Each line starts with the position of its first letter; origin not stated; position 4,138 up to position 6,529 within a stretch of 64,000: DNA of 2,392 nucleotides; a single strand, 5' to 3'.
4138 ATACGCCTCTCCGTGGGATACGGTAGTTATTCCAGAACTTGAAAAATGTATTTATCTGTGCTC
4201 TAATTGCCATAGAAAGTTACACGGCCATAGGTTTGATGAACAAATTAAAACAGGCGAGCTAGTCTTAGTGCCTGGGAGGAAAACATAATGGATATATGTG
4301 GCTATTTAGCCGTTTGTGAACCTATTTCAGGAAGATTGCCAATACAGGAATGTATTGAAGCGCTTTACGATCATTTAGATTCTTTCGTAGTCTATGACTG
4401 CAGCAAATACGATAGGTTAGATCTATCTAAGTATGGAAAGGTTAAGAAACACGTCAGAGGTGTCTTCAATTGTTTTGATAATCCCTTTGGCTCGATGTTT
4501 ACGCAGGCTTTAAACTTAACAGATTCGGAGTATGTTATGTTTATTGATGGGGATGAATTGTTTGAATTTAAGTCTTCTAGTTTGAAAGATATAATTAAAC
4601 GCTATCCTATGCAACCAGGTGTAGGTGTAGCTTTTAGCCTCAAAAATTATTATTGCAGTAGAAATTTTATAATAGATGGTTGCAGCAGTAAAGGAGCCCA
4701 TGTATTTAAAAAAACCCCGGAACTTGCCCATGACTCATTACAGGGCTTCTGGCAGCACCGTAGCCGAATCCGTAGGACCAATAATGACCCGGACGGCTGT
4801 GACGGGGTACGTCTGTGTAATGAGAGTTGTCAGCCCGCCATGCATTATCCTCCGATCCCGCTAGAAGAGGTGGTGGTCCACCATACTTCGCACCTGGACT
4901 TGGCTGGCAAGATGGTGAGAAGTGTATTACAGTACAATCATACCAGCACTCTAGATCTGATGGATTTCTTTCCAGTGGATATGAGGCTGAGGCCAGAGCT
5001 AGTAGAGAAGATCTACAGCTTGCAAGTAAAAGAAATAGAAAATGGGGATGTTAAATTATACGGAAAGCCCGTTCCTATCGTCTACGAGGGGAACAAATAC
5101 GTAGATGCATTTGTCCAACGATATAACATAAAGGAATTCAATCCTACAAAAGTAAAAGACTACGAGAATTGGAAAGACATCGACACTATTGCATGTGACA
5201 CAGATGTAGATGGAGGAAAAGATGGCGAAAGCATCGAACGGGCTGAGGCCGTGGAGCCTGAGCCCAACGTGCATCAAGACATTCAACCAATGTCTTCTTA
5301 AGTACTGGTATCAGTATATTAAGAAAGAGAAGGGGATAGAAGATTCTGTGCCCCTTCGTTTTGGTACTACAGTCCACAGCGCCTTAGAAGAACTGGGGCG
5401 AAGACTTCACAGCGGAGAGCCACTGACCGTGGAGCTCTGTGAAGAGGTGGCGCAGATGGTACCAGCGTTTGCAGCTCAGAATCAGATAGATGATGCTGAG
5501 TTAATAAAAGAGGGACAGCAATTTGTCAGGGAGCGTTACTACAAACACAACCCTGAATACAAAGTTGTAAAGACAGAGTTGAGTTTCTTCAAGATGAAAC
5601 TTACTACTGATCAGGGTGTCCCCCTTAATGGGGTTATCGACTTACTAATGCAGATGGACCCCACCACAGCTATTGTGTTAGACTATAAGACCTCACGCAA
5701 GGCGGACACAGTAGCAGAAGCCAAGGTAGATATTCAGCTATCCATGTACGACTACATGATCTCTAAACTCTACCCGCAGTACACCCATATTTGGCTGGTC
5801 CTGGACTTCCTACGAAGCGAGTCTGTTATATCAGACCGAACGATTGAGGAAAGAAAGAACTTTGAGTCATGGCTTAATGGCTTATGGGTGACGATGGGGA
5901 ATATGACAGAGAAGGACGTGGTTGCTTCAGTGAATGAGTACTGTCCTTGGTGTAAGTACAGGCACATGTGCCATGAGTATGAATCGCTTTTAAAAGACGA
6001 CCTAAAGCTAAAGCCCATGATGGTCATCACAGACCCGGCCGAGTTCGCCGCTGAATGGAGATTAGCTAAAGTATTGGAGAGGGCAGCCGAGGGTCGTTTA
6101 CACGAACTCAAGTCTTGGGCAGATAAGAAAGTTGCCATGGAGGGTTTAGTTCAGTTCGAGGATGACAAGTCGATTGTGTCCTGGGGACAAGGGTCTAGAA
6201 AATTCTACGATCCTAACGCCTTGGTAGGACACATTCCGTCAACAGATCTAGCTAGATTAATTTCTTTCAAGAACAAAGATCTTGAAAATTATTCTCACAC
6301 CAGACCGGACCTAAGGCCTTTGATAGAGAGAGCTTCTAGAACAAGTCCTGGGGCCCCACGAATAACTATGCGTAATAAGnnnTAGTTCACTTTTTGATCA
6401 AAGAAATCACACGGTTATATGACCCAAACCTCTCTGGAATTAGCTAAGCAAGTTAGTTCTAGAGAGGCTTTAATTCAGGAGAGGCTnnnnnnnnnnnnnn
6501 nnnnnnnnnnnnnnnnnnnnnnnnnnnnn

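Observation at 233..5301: Phage-encoded GDP-heptose biosynthesis cluster (hddC, hddA, gmhA; gmhB may be the HAD hydrolase at 17679..18344), followed by an HNH endonuclease and a possible glycosyltransferase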

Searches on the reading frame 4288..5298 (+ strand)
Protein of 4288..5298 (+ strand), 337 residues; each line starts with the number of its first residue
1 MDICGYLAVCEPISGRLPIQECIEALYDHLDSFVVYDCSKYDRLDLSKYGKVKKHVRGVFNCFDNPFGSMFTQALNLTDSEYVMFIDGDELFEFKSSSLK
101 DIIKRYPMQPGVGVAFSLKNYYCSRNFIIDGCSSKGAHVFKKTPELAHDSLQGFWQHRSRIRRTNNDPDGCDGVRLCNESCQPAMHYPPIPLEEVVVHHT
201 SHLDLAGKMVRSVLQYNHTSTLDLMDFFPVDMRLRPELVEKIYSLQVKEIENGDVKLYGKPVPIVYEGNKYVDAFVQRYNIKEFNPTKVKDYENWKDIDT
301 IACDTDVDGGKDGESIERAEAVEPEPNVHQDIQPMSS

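Call 3: search_protein_families(library=pfam, proteins=[window:4288-5298:+], max_evalue=0.01)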
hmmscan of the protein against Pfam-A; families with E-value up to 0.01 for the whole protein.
window:4288-5298:+ (337 aa): 0 families

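Call 4: search_protein_families(library=ncbifam, proteins=[window:4288-5298:+], max_evalue=0.01)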
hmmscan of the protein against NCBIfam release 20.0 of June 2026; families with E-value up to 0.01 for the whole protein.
window:4288-5298:+ (337 aa): 0 families

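Call 6: search_protein_families(library=phrogs, proteins=[window:4288-5298:+], max_evalue=0.01)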
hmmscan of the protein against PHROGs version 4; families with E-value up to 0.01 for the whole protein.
window:4288-5298:+ (337 aa): 0 families

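Call 12: search_dna_similar(query=window:4288-5298:+, collection=phages, mode=protein, max_rows=25, max_evalue=0.001)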
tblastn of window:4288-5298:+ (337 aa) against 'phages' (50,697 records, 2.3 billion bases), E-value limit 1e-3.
No match.

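Call 15: find_related_loci(query=window:4288-5298:+, collection=viral_contigs, flank=10000)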
Query window:4288-5298:+ (337 aa) in viral_contigs; peptide patterns used: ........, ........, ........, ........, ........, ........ (x = any residue, [..] = any of these).
4 stretches matched a pattern; 1 encode a relative of the query (tblastn E <= 1e-3); 1 distinct loci.
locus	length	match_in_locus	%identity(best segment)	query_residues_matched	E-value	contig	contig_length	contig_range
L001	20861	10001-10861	53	1-287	1e-104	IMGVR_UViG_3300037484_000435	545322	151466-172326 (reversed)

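Call 17: find_homologous_proteins(query=window:4288-5298:+)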
Query window:4288-5298:+ (337 aa): 38 proteins with E <= 0.001 among 892 candidates.
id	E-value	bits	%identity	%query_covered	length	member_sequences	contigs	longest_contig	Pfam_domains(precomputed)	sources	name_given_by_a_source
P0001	4.1e-234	794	100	100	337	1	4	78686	-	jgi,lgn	jgi:hypothetical protein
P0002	1.6e-197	674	82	100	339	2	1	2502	-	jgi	jgi:hypothetical protein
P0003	1.4e-186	638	78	99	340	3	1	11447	-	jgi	jgi:hypothetical protein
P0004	3.9e-172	590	75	98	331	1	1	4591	-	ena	-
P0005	6.2e-168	577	72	100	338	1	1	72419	-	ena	-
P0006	1.7e-158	546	68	99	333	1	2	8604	-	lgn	-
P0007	4.8e-142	491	64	95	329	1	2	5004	-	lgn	-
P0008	6.0e-141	488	67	88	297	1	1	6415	-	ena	-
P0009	2.7e-140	486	67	87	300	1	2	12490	-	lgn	-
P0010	3.0e-137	476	66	88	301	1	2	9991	-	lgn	-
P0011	5.9e-133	462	63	88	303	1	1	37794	-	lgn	-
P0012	2.1e-122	427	58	90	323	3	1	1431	-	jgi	-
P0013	1.1e-121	424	57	93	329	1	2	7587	-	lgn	-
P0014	2.7e-121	423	62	85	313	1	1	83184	-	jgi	jgi:hypothetical protein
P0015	6.7e-119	415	58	88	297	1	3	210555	-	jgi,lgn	jgi:hypothetical protein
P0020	7.0e-114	399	57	85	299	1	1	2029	PF00535.33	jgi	jgi:hypothetical protein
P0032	7.0e-101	356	53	84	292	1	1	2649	PF00535.33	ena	-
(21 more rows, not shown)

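Call 24: find_encoding_contigs(protein=P0001, flank=10000, max_places=4)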
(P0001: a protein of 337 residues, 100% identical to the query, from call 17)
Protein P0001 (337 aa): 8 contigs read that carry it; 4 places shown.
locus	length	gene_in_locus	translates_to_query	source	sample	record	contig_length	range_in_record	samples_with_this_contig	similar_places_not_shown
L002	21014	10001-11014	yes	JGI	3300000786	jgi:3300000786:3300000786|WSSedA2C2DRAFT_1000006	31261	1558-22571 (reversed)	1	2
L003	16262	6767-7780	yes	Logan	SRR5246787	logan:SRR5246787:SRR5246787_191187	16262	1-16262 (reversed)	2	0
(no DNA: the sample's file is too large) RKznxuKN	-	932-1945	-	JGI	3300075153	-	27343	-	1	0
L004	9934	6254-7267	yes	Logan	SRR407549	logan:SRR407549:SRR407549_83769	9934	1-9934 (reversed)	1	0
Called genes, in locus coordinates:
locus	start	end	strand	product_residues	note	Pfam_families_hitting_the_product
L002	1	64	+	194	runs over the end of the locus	PF05711:TylF, PF13578:Methyltransf_24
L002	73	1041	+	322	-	PF01073:3Beta_HSD (weak), PF01370:Epimerase, PF04321:RmlD_sub_bind, PF16363:GDP_Man_Dehyd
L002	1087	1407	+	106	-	-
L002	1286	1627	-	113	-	-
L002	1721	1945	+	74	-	-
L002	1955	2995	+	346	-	PF01370:Epimerase, PF16363:GDP_Man_Dehyd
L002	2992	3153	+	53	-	-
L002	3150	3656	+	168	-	PF18907:DUF5662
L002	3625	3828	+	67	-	-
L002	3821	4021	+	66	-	-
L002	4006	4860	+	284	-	PF01370:Epimerase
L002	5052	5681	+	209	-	PF01351:RNase_HII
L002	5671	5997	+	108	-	PF02403:Seryl_tRNA_N (weak)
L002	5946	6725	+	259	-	PF00483:NTP_transferase, PF12804:NTP_transf_3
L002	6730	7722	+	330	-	PF00288:GHMP_kinases_N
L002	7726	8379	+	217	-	PF13580:SIS_2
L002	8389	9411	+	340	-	-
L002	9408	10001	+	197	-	-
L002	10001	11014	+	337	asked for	-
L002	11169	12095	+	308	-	PF12705:PDDEXK_1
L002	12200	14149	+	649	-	PF01612:DNA_pol_A_exo1, PF13482:RNase_H_2 (weak), PF00476:DNA_pol_A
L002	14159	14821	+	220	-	-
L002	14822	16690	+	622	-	PF17975:RNR_Alpha, PF02867:Ribonuc_red_lgC (weak)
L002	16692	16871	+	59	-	-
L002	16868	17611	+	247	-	PF00112:Peptidase_C1, PF13529:Peptidase_C39_2 (weak)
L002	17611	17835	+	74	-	-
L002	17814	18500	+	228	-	-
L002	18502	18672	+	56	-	-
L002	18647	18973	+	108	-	-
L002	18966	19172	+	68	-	-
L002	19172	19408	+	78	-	-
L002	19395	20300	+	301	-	PF02511:Thy1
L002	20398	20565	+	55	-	-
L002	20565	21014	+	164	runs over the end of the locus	PF18894:PhageMetallopep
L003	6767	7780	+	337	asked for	-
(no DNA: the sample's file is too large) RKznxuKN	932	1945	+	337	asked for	-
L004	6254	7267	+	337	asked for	-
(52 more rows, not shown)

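Call 26: predict_structure(alignment_id=A1)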
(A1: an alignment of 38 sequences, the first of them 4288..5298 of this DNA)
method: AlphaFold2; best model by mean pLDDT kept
length: 337 residues; sequences in the alignment: 38
mean_pLDDT: 86.7   pTM: 0.82
mean pLDDT of the five models: 86.7, 86.0, 85.5, 83.8, 83.9
residues with pLDDT >= 90: 240; 70-90: 58; 50-70: 2; < 50: 37
segments of 3 or more residues with pLDDT < 50: 301-337
pLDDT, mean of each block of 10 residues (from residue 1): 97 97 98 98 97 96 90 97 96 97 93 94 96 86 94 89 86 88 94 96 93 87 84 93 96 93 96 98 96 83 36 34 36 30
secondary structure, 60 per line:
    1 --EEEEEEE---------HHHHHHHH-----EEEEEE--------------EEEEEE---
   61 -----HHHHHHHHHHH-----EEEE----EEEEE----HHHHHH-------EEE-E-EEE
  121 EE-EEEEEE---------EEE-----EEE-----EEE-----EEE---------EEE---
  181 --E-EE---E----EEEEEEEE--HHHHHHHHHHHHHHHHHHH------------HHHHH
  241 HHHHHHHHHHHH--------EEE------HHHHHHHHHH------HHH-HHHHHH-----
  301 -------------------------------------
elements in order: E3-9 H19-26 E32-37 E52-57 H66-76 E82-85 E90-94 H99-104 E112-114 E118-122 E124-129 E139-141 E147-149 E155-157 E163-165 E175-177 E195-202 H205-223 H236-252 E261-263 H270-279 H290-295

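Call 31: search_solved_structures(query=A1, max_evalue=1)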
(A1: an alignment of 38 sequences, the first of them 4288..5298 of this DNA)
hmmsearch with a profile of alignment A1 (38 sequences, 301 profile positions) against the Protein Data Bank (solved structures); distinct sequences matched with E-value up to 1: 1.
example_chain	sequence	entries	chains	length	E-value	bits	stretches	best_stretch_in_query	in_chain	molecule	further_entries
22ao_A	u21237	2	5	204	0.18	14.2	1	19-106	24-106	GmaR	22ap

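Call 61: search_protein_families(library=ncbifam, proteins=[L002:73-1038:+, L002:1955-2992:+, L002:4006-4857:+, L002:3150-3653:+], max_evalue=0.001)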
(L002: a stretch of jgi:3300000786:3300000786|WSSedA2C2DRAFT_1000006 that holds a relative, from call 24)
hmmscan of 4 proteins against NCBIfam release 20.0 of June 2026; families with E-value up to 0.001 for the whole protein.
L002:73-1038:+ (322 aa): 19 families
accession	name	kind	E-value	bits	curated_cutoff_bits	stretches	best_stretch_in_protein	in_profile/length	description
TIGR01179.1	galE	equivalog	5.1e-19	68.3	262.3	1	2-162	1-156/332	UDP-glucose 4-epimerase GalE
NF008872.0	PRK11908.1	equivalog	2.4e-17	63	294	2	1-137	2-129/349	bifunctional UDP-4-keto-pentose/UDP-xylose synthase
TIGR01181.1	dTDP_gluc_dehyt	equivalog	7e-17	61.5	365.1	1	2-307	1-312/321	dTDP-glucose 4,6-dehydratase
TIGR02197.1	heptose_epim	equivalog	5.7e-15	55.3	274.6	1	3-273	1-273/316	ADP-glyceromanno-heptose 6-epimerase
NF005998.1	PRK08125.1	equivalog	1.9e-11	43.1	777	1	2-136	317-442/649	bifunctional UDP-4-amino-4-deoxy-L-arabinose formyltransferase/UDP-glucuronic acid oxidase ArnA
NF043036.1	ErythonDh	equivalog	2.1e-11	43.6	325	1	1-161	1-159/321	D-erythronate dehydrogenase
TIGR04180.1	EDH_00030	hypoth_equivalog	2.8e-11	43.1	475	1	3-262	1-259/297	NAD-dependent 4,6-dehydratase LegB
TIGR01214.1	rmlD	equivalog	2.8e-10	39.8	224.05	1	2-175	1-150/285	dTDP-4-dehydrorhamnose reductase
NF007956.0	PRK10675.1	subfamily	1.8e-09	37.2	394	1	1-160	1-158/338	UDP-glucose 4-epimerase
NF007490.0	PRK10084.1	subfamily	1.6e-07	30.6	649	1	1-75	1-70/361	dTDP-glucose 4,6-dehydratase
TIGR03466.1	HpnA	hypoth_equivalog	1.9e-07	30.3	367.65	0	107-262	93-249/327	hopanoid-associated sugar epimerase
NF008360.0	PRK11150.1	equivalog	1.9e-06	27.3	452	0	3-160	2-149/310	ADP-glyceromanno-heptose 6-epimerase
NF047837.1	UDPAcbARedWbcJ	equivalog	2.5e-06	26.6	500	1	68-259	38-215/372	UDP-2-acetamido-2,6-beta-L-arabino-hexul-4-ose reductase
NF007582.0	PRK10217.1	equivalog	1.1e-05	24.7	698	1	2-75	3-71/355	dTDP-glucose 4,6-dehydratase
NF047922.1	GDPFucSynFcl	equivalog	0.00032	20.2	500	0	206-305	203-300/308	GDP-L-fucose synthase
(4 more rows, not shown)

L002:1955-2992:+ (346 aa): 12 families
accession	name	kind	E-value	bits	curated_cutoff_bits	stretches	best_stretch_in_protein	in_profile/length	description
NF047922.1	GDPFucSynFcl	equivalog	3e-57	194.4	500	1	14-307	3-281/308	GDP-L-fucose synthase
TIGR01181.1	dTDP_gluc_dehyt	equivalog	2.2e-15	56.6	365.1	1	73-341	71-313/321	dTDP-glucose 4,6-dehydratase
TIGR04180.1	EDH_00030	hypoth_equivalog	6.2e-13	48.5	475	1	16-292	1-271/297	NAD-dependent 4,6-dehydratase LegB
TIGR02197.1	heptose_epim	equivalog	4.8e-11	42.4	274.6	1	16-297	1-282/316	ADP-glyceromanno-heptose 6-epimerase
TIGR01179.1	galE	equivalog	7.6e-09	34.8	262.3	1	15-282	1-278/332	UDP-glucose 4-epimerase GalE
NF008360.0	PRK11150.1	equivalog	8.8e-09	35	452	1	16-306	2-284/310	ADP-glyceromanno-heptose 6-epimerase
NF007490.0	PRK10084.1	subfamily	8.2e-07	28.3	649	1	153-310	160-316/361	dTDP-glucose 4,6-dehydratase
NF007582.0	PRK10217.1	equivalog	2.1e-06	27.1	698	1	155-263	155-254/355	dTDP-glucose 4,6-dehydratase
NF005754.0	PRK07578.1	equivalog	4.8e-06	26.6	167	1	14-67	1-54/200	short chain dehydrogenase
TIGR01777.1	yfcH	hypoth_equivalog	1.1e-05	25.1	207.35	0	226-278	188-240/292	TIGR01777 family oxidoreductase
NF052578.1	StrlDmthSdmBMthl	equivalog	5.5e-05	23.1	600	1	16-196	3-175/328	sterol demethylase protein SdmB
NF008872.0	PRK11908.1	equivalog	0.00022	20.4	294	0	159-277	148-269/349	bifunctional UDP-4-keto-pentose/UDP-xylose synthase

L002:4006-4857:+ (284 aa): 2 families
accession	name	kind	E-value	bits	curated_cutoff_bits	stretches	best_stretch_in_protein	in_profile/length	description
TIGR03466.1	HpnA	hypoth_equivalog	7.5e-05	21.8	367.65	1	61-149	85-174/327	hopanoid-associated sugar epimerase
TIGR01746.1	Thioester-redct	subfamily_domain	0.00053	19.3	213.35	0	24-142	70-192/371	thioester reductase domain-containing protein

L002:3150-3653:+ (168 aa): 0 families

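Call 71: search_protein_families(library=pfam, proteins=[L001:6128-6676:+, L001:2448-3398:+, L001:4419-5210:+, L001:5210-6112:+], max_evalue=0.01)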
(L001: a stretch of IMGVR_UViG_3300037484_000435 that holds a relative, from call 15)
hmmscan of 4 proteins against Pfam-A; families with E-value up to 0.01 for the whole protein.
L001:6128-6676:+ (183 aa): 1 family
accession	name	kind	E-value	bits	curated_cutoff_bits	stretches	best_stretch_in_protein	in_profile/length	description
PF01467.32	CTP_transf_like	-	1.1e-10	42.3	21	1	32-130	2-93/133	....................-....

L001:2448-3398:+ (317 aa): 1 family
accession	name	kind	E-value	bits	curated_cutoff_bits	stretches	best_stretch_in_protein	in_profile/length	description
PF00535.33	Glycos_transf_2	-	2.9e-05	24.5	23.3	1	20-196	1-166/168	Glycosyl transferase family 2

L001:4419-5210:+ (264 aa): 0 families

L001:5210-6112:+ (301 aa): 1 family
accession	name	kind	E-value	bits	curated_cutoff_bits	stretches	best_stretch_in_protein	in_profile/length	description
PF00535.33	Glycos_transf_2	-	1.5e-09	38.4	23.3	1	4-176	1-164/168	Glycosyl transferase family 2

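Call 85: fold_search(model_id=the predicted structure, library=viral)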
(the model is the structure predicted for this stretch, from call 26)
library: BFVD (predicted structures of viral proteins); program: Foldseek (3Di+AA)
matches with E <= 10: 429; with E <= 0.001: 75
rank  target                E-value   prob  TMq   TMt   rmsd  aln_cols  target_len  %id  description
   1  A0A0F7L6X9            2.5e-07  1.00  0.40  0.49   7.7       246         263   12  Uncharacterized protein [uncultured marine virus]
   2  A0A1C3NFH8            6.6e-07  1.00  0.37  0.33  11.1       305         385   14  (no name in the UniProt tables at hand)
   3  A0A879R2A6            8.5e-07  1.00  0.34  0.23   7.9       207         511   12  Glycosyltransferase [Synechococcus phage S-SRM01]
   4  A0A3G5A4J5            8.5e-07  1.00  0.37  0.17   9.0       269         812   13  Glycosyltransferase family 2 [Harvfovirus sp.]
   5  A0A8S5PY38            1.2e-06  1.00  0.35  0.35   9.6       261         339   13  Glycosyltransferase [Myoviridae sp. ctgsk7]
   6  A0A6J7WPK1            1.5e-06  1.00  0.42  0.53   8.8       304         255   14  Glyco_tranf_GTA_type domain containing protein [uncultured Caudovirales phage]
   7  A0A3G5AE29            1.6e-06  1.00  0.37  0.23  11.3       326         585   12  Glycosyltransferase 2-like domain-containing protein [Satyrvirus sp.]
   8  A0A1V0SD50            2.0e-06  1.00  0.34  0.24   8.5       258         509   14  Phosphorylcholine metabolism protein LicD and glycosyltransferase family 92 domain containing protein [Indivirus ILV1]
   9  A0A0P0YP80            2.1e-06  1.00  0.43  0.45   7.8       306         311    9  (no name in the UniProt tables at hand)
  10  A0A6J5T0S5            2.3e-06  1.00  0.36  0.17   5.8       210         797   16  Glycosyltransferase, DXD sugar-binding motif [uncultured Caudovirales phage]
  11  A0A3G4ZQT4            2.6e-06  1.00  0.36  0.40   9.6       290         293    8  Phosphorylcholine metabolism protein LicD and glycosyltransferase family 92 domain containing protein [Terrestrivirus sp.]
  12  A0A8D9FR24            4.0e-06  1.00  0.34  0.29   7.7       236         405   13  Putative mannosyl-3-phosphoglycerate synthase [uncultured marine phage]
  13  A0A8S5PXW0            5.4e-06  1.00  0.35  0.31  11.9       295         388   14  Glycosyltransferase [Myoviridae sp. ctgsk7]
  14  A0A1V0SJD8            5.8e-06  1.00  0.38  0.44  10.1       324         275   10  Glycosyltransferase family 2 [Klosneuvirus KNV1]
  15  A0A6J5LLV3            1.0e-05  1.00  0.40  0.11   5.4       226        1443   16  Glyco_tranf_GTA_type domain containing protein [uncultured Caudovirales phage]
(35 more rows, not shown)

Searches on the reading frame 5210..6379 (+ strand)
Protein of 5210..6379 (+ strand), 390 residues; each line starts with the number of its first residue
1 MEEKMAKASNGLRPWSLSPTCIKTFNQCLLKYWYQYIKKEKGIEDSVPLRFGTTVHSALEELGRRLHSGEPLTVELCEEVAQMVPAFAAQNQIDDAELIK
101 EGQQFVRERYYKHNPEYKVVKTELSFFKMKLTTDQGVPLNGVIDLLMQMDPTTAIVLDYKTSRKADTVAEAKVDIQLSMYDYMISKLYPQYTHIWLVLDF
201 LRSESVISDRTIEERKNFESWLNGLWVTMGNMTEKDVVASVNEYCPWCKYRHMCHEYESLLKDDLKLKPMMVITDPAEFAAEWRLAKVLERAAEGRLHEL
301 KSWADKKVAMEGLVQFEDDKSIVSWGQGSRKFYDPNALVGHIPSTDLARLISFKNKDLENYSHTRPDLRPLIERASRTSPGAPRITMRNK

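Call 3: search_protein_families(library=pfam, proteins=[window:5210-6379:+], max_evalue=0.01)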
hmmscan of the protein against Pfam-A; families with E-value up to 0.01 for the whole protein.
window:5210-6379:+ (390 aa): 1 family
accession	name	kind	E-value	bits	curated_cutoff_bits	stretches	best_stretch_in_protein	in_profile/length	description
PF12705.13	PDDEXK_1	-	5e-28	99.1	22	1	16-255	1-247/247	PD-(D/E)XK nuclease superfamily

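Call 4: search_protein_families(library=ncbifam, proteins=[window:5210-6379:+], max_evalue=0.01)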
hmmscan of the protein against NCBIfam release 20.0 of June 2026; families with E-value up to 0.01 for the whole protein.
window:5210-6379:+ (390 aa): 3 families
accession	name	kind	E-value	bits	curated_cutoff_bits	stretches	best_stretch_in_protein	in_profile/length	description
TIGR00372.1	cas4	equivalog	7.4e-08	32.4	65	1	134-255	63-179/180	CRISPR-associated protein Cas4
TIGR02784.1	addA_alphas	equivalog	0.00091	17.7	860.75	1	132-192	1060-1122/1138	double-strand break repair helicase AddA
NF010485.0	PRK13909.1-2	equivalog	0.0013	17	650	1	32-196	746-896/909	RecB-like helicase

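Call 6: search_protein_families(library=phrogs, proteins=[window:5210-6379:+], max_evalue=0.01)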
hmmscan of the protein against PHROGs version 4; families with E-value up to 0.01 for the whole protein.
window:5210-6379:+ (390 aa): 8 families
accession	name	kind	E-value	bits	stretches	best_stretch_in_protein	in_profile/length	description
phrog_69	-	DNA, RNA and nucleotide metabolism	3.9e-26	93.1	1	17-337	90-402/501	exonuclease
phrog_1218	-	DNA, RNA and nucleotide metabolism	3.9e-21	76.7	1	22-211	15-216/364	exonuclease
phrog_298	-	DNA, RNA and nucleotide metabolism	1.1e-06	29.2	1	141-190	168-217/293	exonuclease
phrog_412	-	DNA, RNA and nucleotide metabolism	0.0003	21.1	0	15-63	155-201/440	exonuclease VIII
phrog_33176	-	unknown function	0.0013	18.6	0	132-189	235-291/380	-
phrog_2139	-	DNA, RNA and nucleotide metabolism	0.0052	16.9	0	21-65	37-82/330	exonuclease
phrog_2480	-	unknown function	0.0062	17.6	0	284-388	37-146/152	-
phrog_8097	-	DNA, RNA and nucleotide metabolism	0.0085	15.8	0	18-186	4-148/598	exonuclease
